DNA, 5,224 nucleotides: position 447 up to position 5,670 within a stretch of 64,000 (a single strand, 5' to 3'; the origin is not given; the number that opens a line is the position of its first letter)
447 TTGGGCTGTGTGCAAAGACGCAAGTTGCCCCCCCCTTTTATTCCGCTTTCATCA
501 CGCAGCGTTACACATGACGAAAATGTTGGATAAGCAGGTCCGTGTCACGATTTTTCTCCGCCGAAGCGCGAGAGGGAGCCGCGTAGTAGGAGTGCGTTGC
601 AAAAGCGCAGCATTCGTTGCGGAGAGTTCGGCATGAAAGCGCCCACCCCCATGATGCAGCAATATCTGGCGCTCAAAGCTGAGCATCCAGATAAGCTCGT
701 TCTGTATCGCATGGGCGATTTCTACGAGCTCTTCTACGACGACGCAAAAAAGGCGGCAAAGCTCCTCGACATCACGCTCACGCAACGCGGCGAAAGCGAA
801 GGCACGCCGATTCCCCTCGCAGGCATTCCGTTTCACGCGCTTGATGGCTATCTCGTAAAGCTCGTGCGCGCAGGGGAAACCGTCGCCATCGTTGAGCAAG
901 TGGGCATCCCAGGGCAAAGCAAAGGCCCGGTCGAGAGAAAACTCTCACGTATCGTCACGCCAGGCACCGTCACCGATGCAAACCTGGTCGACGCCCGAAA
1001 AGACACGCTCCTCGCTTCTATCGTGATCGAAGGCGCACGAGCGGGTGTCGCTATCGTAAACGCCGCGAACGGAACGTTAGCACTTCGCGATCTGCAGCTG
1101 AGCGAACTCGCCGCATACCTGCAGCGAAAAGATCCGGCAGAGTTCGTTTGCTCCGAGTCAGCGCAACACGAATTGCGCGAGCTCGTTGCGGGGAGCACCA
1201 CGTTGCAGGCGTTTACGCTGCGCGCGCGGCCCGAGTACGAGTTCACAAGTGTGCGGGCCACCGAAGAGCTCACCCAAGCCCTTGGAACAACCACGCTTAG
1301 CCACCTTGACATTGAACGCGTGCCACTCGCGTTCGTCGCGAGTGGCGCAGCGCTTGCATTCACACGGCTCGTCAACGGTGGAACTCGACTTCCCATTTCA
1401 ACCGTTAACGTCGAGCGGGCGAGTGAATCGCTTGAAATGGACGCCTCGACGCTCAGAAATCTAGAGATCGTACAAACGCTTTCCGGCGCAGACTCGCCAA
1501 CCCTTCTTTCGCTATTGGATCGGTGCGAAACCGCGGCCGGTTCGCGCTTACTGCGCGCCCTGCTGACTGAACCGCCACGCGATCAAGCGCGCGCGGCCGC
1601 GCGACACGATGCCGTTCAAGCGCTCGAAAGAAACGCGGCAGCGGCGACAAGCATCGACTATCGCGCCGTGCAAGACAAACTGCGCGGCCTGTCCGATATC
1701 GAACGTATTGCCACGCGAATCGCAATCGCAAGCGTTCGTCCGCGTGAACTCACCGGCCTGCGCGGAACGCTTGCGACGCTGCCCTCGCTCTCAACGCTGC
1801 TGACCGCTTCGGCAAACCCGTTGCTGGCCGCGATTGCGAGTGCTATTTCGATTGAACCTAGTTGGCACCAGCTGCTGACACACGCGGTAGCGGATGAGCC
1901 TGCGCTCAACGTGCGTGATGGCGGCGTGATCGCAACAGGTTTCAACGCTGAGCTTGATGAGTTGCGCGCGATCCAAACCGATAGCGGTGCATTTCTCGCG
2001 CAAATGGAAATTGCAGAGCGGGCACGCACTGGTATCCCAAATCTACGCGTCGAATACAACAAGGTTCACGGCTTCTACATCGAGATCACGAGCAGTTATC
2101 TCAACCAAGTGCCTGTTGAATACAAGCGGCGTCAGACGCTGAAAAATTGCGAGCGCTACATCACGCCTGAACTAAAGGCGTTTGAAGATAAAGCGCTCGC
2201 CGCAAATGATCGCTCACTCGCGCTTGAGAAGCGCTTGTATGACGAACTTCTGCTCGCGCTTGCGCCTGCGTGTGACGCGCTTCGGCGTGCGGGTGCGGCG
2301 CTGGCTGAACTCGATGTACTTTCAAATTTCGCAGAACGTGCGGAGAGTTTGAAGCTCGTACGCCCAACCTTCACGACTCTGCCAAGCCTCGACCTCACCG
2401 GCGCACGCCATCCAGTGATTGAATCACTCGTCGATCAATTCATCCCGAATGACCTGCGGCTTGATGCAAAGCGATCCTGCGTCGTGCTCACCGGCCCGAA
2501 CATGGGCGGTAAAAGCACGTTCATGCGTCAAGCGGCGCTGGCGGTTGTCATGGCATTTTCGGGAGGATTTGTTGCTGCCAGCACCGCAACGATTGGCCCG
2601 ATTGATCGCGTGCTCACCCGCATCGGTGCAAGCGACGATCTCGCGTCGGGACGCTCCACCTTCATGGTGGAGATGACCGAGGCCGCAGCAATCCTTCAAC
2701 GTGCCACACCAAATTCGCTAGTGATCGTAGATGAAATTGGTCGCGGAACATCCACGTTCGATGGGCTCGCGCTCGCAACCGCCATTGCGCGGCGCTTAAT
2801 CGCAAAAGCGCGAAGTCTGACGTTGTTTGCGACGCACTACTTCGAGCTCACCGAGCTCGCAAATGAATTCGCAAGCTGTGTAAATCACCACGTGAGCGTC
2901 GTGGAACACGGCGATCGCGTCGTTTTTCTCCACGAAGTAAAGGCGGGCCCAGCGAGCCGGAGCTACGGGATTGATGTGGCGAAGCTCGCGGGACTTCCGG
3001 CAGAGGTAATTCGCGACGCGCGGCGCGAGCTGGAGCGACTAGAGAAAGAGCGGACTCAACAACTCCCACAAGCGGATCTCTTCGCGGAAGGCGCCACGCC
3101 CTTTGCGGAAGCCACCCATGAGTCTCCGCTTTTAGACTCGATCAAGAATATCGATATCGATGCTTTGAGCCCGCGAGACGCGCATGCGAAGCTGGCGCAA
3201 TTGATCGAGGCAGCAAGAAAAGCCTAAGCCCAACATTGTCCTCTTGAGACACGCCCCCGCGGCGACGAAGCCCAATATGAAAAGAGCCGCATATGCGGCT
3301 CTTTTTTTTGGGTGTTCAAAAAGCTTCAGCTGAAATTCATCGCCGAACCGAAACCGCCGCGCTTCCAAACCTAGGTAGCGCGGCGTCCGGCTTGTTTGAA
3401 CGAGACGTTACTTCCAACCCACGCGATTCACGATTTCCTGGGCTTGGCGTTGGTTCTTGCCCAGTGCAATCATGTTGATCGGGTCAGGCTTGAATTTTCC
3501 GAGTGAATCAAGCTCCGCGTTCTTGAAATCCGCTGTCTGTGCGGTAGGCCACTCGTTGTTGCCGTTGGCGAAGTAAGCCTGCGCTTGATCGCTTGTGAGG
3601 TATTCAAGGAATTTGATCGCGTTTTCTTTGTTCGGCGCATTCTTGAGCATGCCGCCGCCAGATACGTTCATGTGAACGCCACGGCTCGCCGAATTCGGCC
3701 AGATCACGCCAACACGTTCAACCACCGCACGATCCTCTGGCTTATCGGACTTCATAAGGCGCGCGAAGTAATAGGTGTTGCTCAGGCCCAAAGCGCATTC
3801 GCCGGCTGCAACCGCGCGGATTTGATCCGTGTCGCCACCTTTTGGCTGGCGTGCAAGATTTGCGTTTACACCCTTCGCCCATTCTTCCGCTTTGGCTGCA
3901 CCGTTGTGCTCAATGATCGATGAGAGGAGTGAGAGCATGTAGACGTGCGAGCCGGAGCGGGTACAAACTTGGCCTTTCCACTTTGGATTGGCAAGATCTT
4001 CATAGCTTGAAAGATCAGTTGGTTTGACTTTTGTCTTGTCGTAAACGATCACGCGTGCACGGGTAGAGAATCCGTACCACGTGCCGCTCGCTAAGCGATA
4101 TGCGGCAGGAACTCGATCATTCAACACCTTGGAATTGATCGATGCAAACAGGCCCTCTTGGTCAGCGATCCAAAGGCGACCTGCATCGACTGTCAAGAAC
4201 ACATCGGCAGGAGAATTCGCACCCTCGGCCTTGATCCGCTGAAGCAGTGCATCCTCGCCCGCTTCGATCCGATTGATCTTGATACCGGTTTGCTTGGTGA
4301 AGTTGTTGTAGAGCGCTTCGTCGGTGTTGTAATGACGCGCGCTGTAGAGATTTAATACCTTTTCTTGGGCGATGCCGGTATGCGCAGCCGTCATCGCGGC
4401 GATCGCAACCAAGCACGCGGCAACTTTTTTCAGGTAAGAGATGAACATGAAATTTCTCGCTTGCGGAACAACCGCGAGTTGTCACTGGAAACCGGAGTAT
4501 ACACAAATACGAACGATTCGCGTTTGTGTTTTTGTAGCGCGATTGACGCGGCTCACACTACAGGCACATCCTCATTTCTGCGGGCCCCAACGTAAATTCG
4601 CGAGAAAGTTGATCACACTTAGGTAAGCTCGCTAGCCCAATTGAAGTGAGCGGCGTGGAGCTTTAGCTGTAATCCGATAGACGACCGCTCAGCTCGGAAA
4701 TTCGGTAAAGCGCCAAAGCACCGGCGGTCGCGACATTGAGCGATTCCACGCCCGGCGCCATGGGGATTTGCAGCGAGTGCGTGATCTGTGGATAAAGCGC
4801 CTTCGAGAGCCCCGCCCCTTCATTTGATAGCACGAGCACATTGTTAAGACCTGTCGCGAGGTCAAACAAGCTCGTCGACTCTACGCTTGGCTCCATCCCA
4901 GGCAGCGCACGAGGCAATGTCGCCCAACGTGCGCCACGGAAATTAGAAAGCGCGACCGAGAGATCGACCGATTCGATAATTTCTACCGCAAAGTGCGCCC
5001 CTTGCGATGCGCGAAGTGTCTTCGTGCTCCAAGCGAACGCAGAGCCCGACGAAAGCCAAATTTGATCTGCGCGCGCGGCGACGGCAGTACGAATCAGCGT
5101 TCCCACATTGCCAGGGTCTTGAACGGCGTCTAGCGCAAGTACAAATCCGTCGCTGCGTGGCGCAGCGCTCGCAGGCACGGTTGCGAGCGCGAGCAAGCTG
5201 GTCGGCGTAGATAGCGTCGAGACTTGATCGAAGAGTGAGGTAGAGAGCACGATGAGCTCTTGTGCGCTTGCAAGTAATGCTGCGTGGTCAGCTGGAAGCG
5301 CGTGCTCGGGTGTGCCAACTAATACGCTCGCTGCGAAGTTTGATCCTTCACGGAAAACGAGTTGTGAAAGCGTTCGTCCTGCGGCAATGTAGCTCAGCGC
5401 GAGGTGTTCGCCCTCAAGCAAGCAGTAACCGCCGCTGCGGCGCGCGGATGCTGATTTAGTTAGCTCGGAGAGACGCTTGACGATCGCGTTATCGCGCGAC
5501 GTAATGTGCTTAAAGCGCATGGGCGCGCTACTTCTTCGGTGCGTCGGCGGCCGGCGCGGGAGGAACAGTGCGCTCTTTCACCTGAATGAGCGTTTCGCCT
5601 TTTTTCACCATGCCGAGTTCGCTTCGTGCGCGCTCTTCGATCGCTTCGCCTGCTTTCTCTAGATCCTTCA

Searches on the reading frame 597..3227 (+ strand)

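Call 45: search_protein_families(library=pfam, proteins=[window:597-3227:+], max_evalue=0.00001)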
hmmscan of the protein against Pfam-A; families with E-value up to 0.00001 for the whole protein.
window:597-3227:+ (876 aa): 5 families
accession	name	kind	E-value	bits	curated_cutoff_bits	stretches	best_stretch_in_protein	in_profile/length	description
PF00488.27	MutS_V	-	1.5e-76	257.1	30.2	1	630-816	2-188/188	MutS domain V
PF05192.23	MutS_III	-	1.6e-40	140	34.1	1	284-579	1-194/194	MutS domain III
PF01624.25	MutS_I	-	4e-39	133.8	20.6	1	17-128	1-112/113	MutS domain I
PF05190.23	MutS_IV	-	4.9e-28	97.7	22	1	448-538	1-91/92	MutS family domain IV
PF05188.22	MutS_II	-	7.8e-10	39.7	25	1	138-257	2-122/133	MutS domain II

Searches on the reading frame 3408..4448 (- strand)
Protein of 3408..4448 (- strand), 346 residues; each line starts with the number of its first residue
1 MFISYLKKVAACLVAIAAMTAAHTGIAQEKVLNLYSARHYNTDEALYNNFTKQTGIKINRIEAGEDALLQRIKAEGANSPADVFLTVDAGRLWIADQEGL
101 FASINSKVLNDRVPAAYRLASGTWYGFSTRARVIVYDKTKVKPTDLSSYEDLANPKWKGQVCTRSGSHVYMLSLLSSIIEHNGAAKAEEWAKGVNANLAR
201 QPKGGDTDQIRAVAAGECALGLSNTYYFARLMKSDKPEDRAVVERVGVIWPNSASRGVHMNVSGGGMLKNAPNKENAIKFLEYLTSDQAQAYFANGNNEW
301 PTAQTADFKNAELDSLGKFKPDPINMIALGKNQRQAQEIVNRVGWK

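Call 45: search_protein_families(library=pfam, proteins=[window:3408-4448:-], max_evalue=0.00001)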
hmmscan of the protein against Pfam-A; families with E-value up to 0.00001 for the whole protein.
window:3408-4448:- (346 aa): 4 families
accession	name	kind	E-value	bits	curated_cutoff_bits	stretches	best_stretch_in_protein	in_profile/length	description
PF13343.11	SBP_bac_6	-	5.7e-25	88.6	24.6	1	79-312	2-229/245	Bacterial extracellular solute-binding protein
PF13416.11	SBP_bac_8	-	1.3e-24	87.9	27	1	45-307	1-266/279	Bacterial extracellular solute-binding protein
PF01547.30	SBP_bac_1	-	4.9e-20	73.2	26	1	44-291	11-307/307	Bacterial extracellular solute-binding protein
PF13531.11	SBP_bac_11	-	3.4e-15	56.9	25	1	45-294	15-222/227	Bacterial extracellular solute-binding protein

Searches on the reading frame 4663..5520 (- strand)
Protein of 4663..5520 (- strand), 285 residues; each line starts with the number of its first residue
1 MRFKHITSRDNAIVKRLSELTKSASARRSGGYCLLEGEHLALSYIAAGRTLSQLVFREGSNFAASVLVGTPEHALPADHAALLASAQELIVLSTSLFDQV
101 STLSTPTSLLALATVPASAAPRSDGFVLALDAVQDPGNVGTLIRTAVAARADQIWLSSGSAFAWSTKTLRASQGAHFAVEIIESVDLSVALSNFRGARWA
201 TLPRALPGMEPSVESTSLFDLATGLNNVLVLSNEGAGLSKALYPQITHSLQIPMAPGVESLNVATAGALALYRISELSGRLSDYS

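Call 45: search_protein_families(library=pfam, proteins=[window:4663-5520:-], max_evalue=0.00001)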
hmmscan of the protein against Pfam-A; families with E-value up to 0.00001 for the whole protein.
window:4663-5520:- (285 aa): 2 families
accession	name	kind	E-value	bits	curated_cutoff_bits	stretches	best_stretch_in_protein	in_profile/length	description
PF00588.24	SpoU_methylase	-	7.9e-28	97.8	29.7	1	126-272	2-142/142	SpoU rRNA Methylase family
PF22435.1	MRM3-like_sub_bind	-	8.3e-06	26.6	27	0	11-111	1-84/84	MRM3-like substrate binding domain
